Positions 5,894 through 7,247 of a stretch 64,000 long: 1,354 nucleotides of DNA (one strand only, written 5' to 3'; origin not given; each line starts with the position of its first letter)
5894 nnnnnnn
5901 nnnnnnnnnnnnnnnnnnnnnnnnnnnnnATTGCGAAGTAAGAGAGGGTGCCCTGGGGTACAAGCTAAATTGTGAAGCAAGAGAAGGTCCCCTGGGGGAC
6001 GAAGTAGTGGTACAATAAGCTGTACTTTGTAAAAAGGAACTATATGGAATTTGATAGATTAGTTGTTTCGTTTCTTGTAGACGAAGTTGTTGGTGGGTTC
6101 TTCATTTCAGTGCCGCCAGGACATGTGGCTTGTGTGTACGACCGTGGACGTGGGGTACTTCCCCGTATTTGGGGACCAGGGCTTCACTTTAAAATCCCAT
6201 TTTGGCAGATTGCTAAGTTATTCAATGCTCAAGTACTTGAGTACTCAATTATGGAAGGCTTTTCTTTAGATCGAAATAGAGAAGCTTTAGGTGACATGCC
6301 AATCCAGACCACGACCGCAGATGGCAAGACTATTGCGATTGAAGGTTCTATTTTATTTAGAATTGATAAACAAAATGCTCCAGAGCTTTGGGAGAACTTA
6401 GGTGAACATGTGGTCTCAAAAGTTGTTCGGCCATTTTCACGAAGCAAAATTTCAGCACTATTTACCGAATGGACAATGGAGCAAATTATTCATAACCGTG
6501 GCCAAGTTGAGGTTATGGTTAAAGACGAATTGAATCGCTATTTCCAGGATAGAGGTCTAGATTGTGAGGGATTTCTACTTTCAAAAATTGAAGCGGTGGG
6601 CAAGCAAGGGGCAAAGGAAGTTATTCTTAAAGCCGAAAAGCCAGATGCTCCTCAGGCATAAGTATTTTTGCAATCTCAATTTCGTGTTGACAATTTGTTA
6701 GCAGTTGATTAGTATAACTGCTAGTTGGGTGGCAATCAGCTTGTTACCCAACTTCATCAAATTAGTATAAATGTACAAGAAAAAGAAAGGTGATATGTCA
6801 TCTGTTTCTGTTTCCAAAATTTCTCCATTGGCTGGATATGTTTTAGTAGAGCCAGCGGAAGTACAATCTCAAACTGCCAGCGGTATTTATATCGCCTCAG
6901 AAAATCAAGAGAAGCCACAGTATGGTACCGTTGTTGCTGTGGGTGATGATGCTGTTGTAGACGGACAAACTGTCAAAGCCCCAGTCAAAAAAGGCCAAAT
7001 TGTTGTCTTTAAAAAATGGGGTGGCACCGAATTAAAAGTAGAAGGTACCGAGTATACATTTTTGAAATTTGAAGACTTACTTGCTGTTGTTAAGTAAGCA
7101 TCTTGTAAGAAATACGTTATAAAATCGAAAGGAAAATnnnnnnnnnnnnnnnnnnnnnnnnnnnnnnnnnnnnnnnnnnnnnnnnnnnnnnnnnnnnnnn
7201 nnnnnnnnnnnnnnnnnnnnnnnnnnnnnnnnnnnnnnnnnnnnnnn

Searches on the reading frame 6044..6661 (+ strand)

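Call 6: search_protein_families(library=pfam, proteins=[window:6044-6661:+])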
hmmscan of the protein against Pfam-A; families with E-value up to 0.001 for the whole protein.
window:6044-6661:+ (205 aa): 1 family
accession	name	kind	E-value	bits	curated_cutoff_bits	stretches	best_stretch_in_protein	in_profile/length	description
PF01145.31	Band_7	-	1.9e-22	80.6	23.6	1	22-183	2-146/176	SPFH domain / Band 7 family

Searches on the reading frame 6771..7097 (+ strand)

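Call 6: search_protein_families(library=pfam, proteins=[window:6771-7097:+])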
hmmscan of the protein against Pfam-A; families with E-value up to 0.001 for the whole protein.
window:6771-7097:+ (108 aa): 1 family
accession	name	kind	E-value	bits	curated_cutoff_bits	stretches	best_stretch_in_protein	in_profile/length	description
PF00166.26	Cpn10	-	3.8e-27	94.6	21.1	1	16-107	1-93/93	Chaperonin 10 Kd subunit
